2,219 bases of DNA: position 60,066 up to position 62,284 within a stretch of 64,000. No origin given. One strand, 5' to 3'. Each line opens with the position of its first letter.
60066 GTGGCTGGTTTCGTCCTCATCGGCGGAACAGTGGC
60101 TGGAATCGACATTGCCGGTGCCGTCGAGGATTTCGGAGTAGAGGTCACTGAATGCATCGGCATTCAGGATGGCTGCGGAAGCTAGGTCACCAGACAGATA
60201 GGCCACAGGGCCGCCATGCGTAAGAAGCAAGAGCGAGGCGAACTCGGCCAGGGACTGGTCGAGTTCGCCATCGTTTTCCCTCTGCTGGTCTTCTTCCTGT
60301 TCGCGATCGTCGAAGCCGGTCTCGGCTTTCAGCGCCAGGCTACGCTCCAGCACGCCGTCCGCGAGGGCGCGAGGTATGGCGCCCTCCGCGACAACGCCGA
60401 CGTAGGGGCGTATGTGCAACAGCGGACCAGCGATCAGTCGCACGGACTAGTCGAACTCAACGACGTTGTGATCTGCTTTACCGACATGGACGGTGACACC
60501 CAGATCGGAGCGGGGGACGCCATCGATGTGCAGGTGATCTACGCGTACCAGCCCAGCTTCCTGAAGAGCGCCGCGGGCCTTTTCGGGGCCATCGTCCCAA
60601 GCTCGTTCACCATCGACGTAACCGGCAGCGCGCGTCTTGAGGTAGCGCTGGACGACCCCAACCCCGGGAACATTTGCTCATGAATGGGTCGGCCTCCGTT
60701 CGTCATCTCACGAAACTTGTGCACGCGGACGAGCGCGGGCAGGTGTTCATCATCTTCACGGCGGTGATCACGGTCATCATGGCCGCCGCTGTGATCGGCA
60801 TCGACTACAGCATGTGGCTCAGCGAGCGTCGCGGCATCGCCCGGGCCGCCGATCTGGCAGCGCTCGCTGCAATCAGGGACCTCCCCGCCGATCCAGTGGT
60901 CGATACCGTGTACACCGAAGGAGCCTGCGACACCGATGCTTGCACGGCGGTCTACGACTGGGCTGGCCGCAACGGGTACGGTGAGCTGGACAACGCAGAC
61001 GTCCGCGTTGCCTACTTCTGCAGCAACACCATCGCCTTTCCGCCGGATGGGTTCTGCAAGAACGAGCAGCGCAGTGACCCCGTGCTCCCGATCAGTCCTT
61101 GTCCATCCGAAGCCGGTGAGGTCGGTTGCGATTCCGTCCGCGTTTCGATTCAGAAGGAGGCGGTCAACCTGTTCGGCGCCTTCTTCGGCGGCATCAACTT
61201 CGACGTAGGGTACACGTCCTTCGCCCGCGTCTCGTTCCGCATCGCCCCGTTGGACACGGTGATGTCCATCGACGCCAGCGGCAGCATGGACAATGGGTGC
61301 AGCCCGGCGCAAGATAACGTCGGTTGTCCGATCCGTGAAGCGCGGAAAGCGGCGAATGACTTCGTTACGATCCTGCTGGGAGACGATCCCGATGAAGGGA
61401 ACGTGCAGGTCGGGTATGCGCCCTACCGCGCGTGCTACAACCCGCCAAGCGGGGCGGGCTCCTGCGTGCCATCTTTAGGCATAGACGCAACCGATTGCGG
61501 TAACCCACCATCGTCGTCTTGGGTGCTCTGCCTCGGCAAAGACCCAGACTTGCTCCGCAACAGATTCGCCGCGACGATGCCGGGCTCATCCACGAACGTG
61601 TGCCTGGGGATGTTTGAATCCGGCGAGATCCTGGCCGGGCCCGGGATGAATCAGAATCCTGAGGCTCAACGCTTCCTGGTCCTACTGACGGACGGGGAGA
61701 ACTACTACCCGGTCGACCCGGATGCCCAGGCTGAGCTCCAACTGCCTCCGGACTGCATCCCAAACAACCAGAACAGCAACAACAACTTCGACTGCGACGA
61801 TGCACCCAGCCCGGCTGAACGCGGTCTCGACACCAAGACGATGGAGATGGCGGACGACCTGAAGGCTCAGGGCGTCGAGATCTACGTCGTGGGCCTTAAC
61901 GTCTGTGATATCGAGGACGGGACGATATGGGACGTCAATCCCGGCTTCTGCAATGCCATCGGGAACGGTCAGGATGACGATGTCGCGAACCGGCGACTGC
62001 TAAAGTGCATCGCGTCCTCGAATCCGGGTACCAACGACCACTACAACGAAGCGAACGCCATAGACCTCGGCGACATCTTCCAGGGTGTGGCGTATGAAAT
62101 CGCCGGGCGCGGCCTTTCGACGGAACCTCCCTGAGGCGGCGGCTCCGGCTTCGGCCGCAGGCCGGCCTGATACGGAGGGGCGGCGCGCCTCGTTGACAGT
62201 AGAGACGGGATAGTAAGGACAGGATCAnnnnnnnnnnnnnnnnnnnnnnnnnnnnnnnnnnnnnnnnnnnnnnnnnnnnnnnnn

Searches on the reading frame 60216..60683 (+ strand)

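Call 49: search_protein_families(library=pfam, proteins=[window:60216-60683:+], max_evalue=0.001)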
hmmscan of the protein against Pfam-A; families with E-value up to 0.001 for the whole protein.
window:60216-60683:+ (155 aa): 1 family
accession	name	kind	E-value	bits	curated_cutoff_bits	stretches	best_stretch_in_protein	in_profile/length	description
PF07811.17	TadE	-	2.9e-15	56.5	22.9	1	11-53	1-43/43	TadE-like protein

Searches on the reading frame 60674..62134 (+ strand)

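Call 49: search_protein_families(library=pfam, proteins=[window:60674-62134:+], max_evalue=0.001)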
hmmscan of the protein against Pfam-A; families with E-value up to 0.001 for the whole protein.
window:60674-62134:+ (486 aa): 1 family
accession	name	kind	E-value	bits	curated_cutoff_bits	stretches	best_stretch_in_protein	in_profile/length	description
PF13400.11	Tad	-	1.8e-08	35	22.3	1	22-66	1-44/47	Putative Flp pilus-assembly TadE/G-like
